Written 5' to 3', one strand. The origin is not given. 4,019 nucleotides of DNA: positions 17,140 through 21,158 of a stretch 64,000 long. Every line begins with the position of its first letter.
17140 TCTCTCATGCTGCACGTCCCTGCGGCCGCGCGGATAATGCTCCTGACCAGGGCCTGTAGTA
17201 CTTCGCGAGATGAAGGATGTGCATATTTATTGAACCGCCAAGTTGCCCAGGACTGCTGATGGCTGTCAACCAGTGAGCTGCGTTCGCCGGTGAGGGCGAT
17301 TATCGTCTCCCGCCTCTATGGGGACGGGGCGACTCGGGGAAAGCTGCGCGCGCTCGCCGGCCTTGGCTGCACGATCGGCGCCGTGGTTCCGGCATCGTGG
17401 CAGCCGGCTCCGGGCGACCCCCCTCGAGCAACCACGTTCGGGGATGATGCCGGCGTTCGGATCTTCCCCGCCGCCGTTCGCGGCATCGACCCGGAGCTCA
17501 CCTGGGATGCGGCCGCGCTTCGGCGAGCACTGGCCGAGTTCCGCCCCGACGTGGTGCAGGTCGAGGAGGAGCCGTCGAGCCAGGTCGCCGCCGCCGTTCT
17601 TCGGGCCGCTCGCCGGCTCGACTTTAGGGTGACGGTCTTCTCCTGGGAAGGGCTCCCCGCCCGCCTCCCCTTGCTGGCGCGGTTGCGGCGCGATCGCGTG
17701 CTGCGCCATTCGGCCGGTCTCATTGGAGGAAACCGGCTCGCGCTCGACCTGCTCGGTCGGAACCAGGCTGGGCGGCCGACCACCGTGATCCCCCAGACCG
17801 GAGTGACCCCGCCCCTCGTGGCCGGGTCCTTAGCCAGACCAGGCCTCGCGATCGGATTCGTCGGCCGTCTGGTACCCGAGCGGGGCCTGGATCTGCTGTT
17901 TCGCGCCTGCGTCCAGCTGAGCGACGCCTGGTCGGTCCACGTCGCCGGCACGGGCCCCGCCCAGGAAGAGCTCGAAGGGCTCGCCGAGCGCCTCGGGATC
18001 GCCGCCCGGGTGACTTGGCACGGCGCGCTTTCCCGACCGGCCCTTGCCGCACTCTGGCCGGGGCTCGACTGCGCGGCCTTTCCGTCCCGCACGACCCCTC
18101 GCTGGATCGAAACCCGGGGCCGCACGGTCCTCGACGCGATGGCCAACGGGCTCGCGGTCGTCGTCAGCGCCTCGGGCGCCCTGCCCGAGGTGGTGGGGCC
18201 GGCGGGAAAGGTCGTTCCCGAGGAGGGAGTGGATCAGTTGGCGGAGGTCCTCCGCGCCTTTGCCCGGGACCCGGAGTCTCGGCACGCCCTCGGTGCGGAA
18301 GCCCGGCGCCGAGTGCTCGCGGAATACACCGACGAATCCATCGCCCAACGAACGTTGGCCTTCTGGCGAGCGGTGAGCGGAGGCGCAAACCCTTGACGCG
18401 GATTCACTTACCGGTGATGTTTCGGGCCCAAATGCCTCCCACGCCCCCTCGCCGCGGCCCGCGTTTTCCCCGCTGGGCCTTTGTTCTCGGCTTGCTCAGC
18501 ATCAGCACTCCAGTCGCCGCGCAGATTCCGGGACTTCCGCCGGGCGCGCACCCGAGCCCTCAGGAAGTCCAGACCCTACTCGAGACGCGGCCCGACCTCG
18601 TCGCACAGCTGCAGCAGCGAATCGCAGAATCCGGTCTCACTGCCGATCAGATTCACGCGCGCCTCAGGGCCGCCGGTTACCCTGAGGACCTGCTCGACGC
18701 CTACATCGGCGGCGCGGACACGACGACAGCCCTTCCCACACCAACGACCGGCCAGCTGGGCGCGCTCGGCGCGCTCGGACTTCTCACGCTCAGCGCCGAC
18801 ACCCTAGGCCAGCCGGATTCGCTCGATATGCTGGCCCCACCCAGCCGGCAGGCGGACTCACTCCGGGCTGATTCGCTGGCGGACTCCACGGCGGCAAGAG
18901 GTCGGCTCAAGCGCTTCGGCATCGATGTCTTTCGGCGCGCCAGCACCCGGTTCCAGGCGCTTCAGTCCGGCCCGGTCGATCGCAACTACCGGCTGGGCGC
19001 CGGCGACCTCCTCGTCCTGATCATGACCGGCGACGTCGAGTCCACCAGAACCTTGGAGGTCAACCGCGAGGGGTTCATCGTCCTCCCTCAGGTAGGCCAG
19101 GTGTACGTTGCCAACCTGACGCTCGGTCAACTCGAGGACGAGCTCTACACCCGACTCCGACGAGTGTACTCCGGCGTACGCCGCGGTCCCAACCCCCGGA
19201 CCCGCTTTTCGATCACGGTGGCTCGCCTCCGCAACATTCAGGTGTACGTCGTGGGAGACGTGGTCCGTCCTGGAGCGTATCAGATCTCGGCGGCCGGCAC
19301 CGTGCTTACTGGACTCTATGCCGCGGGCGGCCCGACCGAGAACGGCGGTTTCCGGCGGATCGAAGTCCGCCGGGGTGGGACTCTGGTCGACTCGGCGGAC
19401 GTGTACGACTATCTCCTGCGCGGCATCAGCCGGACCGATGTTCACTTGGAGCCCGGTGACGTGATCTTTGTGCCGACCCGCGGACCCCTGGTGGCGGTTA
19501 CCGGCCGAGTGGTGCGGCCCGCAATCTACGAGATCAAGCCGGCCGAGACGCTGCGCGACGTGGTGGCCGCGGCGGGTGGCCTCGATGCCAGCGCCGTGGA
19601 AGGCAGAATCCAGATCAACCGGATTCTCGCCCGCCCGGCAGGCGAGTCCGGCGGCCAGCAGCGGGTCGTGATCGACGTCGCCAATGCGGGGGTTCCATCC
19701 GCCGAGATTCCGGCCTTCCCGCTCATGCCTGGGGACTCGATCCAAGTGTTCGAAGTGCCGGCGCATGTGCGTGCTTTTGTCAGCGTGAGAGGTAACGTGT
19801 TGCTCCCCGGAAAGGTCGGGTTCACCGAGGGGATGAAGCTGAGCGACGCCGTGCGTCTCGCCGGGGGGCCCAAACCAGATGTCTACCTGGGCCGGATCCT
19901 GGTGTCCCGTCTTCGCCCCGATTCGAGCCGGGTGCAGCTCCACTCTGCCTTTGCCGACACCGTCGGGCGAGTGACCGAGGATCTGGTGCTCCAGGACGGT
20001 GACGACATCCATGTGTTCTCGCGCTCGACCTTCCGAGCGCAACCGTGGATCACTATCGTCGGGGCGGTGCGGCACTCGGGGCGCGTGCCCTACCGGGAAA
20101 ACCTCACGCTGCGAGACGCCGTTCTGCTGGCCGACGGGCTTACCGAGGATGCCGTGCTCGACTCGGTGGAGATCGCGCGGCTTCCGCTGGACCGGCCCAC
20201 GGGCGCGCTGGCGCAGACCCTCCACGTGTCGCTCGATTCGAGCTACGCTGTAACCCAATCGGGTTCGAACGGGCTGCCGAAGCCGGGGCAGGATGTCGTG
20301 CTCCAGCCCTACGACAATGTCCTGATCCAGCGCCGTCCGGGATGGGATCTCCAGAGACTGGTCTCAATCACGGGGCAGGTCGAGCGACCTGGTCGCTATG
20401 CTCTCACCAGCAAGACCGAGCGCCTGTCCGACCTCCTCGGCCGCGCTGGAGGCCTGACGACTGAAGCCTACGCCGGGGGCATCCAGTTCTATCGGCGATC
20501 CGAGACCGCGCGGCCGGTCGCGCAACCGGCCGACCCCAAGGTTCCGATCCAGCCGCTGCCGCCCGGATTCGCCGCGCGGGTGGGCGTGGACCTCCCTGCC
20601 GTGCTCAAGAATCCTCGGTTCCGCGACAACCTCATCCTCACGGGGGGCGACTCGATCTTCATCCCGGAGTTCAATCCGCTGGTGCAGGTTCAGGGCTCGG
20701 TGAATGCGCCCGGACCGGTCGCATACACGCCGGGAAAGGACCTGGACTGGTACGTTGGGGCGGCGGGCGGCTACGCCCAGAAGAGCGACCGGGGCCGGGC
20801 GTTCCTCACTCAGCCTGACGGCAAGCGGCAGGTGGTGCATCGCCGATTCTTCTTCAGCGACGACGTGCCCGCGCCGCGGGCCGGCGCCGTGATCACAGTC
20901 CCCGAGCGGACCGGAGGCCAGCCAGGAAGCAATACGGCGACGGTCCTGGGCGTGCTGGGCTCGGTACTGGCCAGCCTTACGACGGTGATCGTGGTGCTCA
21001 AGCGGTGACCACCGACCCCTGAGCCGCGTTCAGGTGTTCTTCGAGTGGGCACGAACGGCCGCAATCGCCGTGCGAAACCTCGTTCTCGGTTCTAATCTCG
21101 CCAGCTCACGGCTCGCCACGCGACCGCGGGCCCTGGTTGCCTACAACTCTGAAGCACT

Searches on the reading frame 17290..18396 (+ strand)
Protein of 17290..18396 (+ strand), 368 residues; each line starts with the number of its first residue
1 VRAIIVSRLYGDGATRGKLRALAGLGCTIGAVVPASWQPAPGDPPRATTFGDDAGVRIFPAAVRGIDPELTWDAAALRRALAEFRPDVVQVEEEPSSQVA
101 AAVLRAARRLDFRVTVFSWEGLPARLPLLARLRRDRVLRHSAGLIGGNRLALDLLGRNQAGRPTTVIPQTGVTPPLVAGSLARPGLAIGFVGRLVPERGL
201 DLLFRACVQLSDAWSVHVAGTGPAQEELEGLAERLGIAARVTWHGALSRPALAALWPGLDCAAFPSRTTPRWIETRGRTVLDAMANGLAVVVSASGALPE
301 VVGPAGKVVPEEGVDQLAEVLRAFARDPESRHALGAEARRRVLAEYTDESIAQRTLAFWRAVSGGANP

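Call 15: search_protein_families(library=pfam, proteins=[window:17290-18396:+], max_evalue=0.01)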
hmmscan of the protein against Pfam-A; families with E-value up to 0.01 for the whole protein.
window:17290-18396:+ (368 aa): 4 families
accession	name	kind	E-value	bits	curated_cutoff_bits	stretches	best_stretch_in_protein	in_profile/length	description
PF00534.26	Glycos_transf_1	-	3.6e-27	95.4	26.4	1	188-341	18-172/172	Glycosyl transferases group 1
PF13692.12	Glyco_trans_1_4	-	1.1e-22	81.3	27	1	188-325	4-140/142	Glycosyl transferases group 1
PF13524.12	Glyco_trans_1_2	-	1.3e-08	35.3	25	1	280-356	67-143/144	Glycosyl transferase-like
PF13439.12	Glyco_transf_4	-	0.00027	21.5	28.5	1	20-146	13-139/170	Glycosyltransferase Family 4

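Call 17: find_related_loci(query=window:17290-18393:+, collection=genome_contigs, flank=10000)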
Query window:17290-18393:+ (368 aa) in genome_contigs; peptide patterns used: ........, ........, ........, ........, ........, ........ (x = any residue, [..] = any of these).
471 stretches matched a pattern; 29 encode a relative of the query (tblastn E <= 1e-3); 29 distinct loci.
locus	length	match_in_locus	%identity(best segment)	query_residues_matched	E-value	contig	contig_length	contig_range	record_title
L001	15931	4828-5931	85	1-368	0e+0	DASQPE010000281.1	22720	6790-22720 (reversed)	MAG TPA_asm: Gemmatimonadales bacterium isolate SMAG_U10821 k141_1038035, whole genome shotgun sequence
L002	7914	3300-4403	82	1-368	0e+0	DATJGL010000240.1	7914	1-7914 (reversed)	MAG TPA_asm: Gemmatimonadales bacterium isolate SMAG_U15485 k141_3012715, whole genome shotgun sequence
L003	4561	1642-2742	77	1-368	4e-176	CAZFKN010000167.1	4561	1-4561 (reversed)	MAG TPA_asm: uncultured Gemmatimonadaceae bacterium isolate binchicken_co185_55 genome assembly, contig: NODE_43757_leng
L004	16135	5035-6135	74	1-368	2e-165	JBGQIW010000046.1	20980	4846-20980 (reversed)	MAG: Gemmatimonadota bacterium isolate OBJ2_061818_070_38 k141_1258536_length_20980_cov_18.7521, whole genome shotgun se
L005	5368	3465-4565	74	1-368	8e-167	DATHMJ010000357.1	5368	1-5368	MAG TPA_asm: Gemmatimonadales bacterium isolate SMAG_U12629 k141_3553008, whole genome shotgun sequence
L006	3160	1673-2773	76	1-368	6e-170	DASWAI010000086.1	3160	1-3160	MAG TPA_asm: Gemmatimonadales bacterium isolate SMAG_U2651 k141_722775, whole genome shotgun sequence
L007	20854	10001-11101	76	1-368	4e-175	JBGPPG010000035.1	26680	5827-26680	MAG: Gemmatimonadota bacterium isolate OBJ2_061818_050_2 k141_527616_length_26680_cov_18.3707, whole genome shotgun sequ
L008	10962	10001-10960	61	1-317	4e-111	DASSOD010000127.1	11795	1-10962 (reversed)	MAG TPA_asm: Gemmatimonadales bacterium isolate SMAG_U1243 k141_193407, whole genome shotgun sequence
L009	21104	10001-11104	54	1-367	8e-104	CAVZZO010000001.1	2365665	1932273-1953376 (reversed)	MAG: uncultured Gemmatimonadales bacterium isolate MFD01721.bin.1.83 genome assembly, contig: contig_14833, whole genome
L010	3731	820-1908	49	1-364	2e-100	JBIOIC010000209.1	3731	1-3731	MAG: Gemmatimonadales bacterium isolate GcA5-1 k141_1578922_length_3731_cov_10.5078, whole genome shotgun sequence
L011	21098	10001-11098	52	1-364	3e-99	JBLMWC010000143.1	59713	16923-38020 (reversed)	MAG: Bacillota bacterium isolate MAG294 PRJNA960887_bin16_renamed_142, whole genome shotgun sequence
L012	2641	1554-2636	49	1-362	7e-95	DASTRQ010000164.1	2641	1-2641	MAG TPA_asm: Gemmatimonadales bacterium isolate SMAG_U2258 k141_1053247, whole genome shotgun sequence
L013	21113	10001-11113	40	1-366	2e-66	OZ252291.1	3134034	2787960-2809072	MAG: Gemmatimonadales bacterium isolate 1a75408a-c806-4ed8-8116-707dc2be45c1 genome assembly, chromosome: 1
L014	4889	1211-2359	42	2-364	1e-63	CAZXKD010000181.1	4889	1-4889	MAG TPA_asm: uncultured Gemmatimonadaceae bacterium isolate binchicken_co185_110 genome assembly, contig: NODE_38647_len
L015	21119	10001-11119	33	1-362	1e-54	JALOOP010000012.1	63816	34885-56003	MAG: Oculatellaceae cyanobacterium Prado106 scaffold_1505, whole genome shotgun sequence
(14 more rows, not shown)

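Call 34: find_homologous_proteins(query=window:17290-18393:+, max_evalue=1e-60)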
Query window:17290-18393:+ (368 aa): 887 proteins with E <= 1e-60 among 8000 candidates; the best 120 are listed.
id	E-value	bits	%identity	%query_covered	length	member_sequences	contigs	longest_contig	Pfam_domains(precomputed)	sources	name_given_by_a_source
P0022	8.4e-234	793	100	100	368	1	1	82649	PF00534.27,PF13524.13,PF13692.13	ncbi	-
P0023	1.0e-212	724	91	100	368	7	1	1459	PF00534.27,PF13524.13,PF13692.13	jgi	-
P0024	1.7e-210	717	90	100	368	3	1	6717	PF00534.27,PF13524.13,PF13692.13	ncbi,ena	-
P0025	2.8e-198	676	86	100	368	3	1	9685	PF00534.27,PF13524.13,PF13692.13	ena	-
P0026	1.0e-193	661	83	100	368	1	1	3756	PF00534.27,PF13524.13,PF13692.13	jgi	-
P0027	4.8e-193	659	83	100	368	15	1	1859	PF00534.27,PF13524.13,PF13692.13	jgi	-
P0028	1.6e-192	658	82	100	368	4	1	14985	PF00534.27,PF13524.13,PF13692.13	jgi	jgi:glycosyltransferase involved in cell wall biosynthesis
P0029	2.1e-191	654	81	100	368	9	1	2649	PF00534.27,PF13524.13,PF13692.13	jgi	jgi:glycosyltransferase involved in cell wall biosynthesis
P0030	8.3e-188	642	82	100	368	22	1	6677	PF00534.27,PF13524.13,PF13692.13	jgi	-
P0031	8.3e-188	642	82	100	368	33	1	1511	PF00534.27,PF13524.13,PF13692.13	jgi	jgi:glycosyltransferase involved in cell wall biosynthesis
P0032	8.7e-179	612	77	100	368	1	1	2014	PF00534.27,PF13524.13,PF13692.13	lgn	-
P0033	6.4e-174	596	77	100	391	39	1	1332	PF00534.27,PF13579.13,PF13524.13,PF13692.13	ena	-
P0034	1.3e-172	592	77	100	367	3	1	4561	PF00534.27,PF13524.13,PF13692.13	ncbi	-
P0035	2.3e-172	591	77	100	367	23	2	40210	PF00534.27,PF13524.13,PF13692.13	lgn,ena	-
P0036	7.1e-170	583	74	100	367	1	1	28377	PF00534.27,PF13524.13,PF13439.13,PF13692.13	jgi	jgi:glycosyl transferase family 1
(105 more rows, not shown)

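Call 35: find_encoding_contigs(protein=P0024, flank=10000, max_places=4)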
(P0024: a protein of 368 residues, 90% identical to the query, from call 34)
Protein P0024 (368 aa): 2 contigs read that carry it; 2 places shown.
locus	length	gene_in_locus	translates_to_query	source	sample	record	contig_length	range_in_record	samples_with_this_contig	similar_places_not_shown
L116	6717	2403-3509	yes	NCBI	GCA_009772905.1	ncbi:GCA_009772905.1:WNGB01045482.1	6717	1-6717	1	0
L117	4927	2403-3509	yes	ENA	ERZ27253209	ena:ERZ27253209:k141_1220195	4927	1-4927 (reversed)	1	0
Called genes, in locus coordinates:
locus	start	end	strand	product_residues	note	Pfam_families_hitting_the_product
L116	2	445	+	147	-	?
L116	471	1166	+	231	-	PF13489:Methyltransf_23, PF08241:Methyltransf_11, PF08242:Methyltransf_12, PF13649:Methyltransf_25, PF13847:Methyltransf_31 (weak)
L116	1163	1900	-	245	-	PF05711:TylF, PF13578:Methyltransf_24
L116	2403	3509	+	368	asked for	PF00534:Glycos_transf_1, PF13692:Glyco_trans_1_4, PF13524:Glyco_trans_1_2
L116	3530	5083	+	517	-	-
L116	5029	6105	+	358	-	PF10531:SLBB, PF22461:SLBB_2 (weak)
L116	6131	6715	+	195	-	?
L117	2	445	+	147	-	?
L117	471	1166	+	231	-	PF13489:Methyltransf_23, PF08241:Methyltransf_11, PF08242:Methyltransf_12, PF13649:Methyltransf_25, PF13847:Methyltransf_31 (weak)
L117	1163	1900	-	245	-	PF05711:TylF, PF13578:Methyltransf_24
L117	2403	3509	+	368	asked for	PF00534:Glycos_transf_1, PF13692:Glyco_trans_1_4, PF13524:Glyco_trans_1_2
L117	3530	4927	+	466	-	?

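Call 36: find_encoding_contigs(protein=P0025, flank=10000, max_places=4)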
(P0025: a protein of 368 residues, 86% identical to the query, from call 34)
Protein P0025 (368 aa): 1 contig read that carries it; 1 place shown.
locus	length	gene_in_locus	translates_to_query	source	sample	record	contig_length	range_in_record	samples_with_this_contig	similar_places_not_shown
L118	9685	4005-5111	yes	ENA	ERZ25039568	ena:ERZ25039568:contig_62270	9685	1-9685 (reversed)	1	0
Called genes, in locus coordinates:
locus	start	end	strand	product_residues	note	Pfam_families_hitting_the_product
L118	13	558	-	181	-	PF09859:Oxygenase-NA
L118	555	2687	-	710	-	PF02805:Ada_Zn_binding, PF00165:HTH_AraC (weak), PF12833:HTH_18, PF01035:DNA_binding_1, PF06029:AlkA_N, PF00730:HhH-GPD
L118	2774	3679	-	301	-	PF13439:Glyco_transf_4, PF13579:Glyco_trans_4_4 (weak), PF00534:Glycos_transf_1, PF13692:Glyco_trans_1_4, PF13524:Glyco_trans_1_2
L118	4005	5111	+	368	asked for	PF00534:Glycos_transf_1, PF13692:Glyco_trans_1_4, PF13524:Glyco_trans_1_2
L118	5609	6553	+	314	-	PF02563:Poly_export, PF10531:SLBB, PF22461:SLBB_2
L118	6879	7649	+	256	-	PF10531:SLBB (faint)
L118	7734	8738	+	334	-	-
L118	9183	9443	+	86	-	-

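Call 37: find_encoding_contigs(protein=P0022, flank=1000, max_places=3)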
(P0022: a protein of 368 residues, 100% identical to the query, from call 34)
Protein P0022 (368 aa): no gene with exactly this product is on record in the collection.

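Call 64: find_encoding_contigs(protein=P0023, flank=10000, max_places=4)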
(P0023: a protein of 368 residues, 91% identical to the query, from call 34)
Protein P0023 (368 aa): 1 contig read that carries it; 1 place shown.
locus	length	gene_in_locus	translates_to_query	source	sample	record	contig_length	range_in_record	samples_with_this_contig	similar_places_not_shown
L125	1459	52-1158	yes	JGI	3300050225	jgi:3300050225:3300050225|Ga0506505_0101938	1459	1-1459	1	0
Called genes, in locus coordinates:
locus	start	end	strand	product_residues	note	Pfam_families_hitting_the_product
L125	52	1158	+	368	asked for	PF00534:Glycos_transf_1, PF13692:Glyco_trans_1_4, PF13524:Glyco_trans_1_2 (weak)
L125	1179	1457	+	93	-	?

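Call 65: find_encoding_contigs(protein=P0028, flank=10000, max_places=3)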
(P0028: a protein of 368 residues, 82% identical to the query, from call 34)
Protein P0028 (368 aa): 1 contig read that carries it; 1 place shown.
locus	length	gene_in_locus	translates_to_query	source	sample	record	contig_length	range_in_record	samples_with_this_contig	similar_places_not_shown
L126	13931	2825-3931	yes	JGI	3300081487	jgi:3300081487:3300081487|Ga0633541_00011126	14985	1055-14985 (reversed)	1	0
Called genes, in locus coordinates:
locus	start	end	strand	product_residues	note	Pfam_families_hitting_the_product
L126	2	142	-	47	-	?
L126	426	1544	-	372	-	PF02805:Ada_Zn_binding, PF00165:HTH_AraC (weak), PF12833:HTH_18, PF01035:DNA_binding_1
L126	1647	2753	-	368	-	PF13439:Glyco_transf_4, PF13579:Glyco_trans_4_4, PF20706:GT4-conflict, PF00534:Glycos_transf_1, PF13692:Glyco_trans_1_4, PF13524:Glyco_trans_1_2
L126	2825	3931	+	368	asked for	PF00534:Glycos_transf_1, PF13692:Glyco_trans_1_4, PF13524:Glyco_trans_1_2 (weak)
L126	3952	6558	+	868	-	PF02563:Poly_export, PF10531:SLBB, PF22461:SLBB_2, PF10531:SLBB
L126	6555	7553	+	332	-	-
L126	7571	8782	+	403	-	PF13439:Glyco_transf_4, PF13579:Glyco_trans_4_4, PF00534:Glycos_transf_1, PF13692:Glyco_trans_1_4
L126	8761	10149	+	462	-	PF04932:Wzy_C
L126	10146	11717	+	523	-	PF03023:MurJ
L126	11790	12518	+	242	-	PF13489:Methyltransf_23, PF08241:Methyltransf_11, PF08242:Methyltransf_12, PF13649:Methyltransf_25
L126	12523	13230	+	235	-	PF13489:Methyltransf_23, PF08241:Methyltransf_11, PF08242:Methyltransf_12, PF13649:Methyltransf_25 (weak), PF13847:Methyltransf_31 (weak)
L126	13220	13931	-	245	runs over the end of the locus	PF05711:TylF, PF13578:Methyltransf_24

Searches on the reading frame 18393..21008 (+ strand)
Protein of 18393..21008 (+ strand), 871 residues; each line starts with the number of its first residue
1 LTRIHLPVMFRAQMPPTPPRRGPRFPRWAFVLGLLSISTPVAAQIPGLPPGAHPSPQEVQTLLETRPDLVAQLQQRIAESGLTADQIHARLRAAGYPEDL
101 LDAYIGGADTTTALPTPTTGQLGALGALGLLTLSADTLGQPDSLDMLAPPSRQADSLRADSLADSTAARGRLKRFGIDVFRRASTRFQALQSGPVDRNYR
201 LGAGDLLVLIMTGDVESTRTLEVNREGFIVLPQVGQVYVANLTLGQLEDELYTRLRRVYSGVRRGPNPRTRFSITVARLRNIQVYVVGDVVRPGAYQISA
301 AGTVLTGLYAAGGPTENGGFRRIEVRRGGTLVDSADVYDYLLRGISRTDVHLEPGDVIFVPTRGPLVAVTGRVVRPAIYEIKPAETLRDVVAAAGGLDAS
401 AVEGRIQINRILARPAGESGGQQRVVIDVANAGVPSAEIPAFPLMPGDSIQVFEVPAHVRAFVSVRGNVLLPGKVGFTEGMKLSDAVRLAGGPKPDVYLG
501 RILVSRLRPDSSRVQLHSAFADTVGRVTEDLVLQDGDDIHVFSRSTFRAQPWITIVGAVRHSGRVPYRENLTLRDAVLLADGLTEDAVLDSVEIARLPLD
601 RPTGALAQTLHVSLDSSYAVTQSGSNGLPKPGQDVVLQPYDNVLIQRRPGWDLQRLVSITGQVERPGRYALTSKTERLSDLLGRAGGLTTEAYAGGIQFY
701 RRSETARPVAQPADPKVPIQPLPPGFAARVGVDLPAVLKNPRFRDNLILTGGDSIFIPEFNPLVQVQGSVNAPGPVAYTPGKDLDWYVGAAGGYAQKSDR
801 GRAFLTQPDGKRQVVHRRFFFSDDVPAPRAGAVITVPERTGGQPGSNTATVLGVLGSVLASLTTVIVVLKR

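Call 15: search_protein_families(library=pfam, proteins=[window:18393-21008:+], max_evalue=0.01)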
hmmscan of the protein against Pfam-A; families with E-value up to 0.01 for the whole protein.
window:18393-21008:+ (871 aa): 3 families
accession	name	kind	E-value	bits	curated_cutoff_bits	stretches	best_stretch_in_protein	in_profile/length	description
PF10531.15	SLBB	-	3.4e-48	161.7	27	6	367-420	2-48/55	SLBB domain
PF22461.2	SLBB_2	-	1.3e-36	124.9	27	4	656-727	2-50/79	SLBB domain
PF02563.21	Poly_export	-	6.1e-13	49.2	28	1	195-259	3-66/77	Polysaccharide biosynthesis/export protein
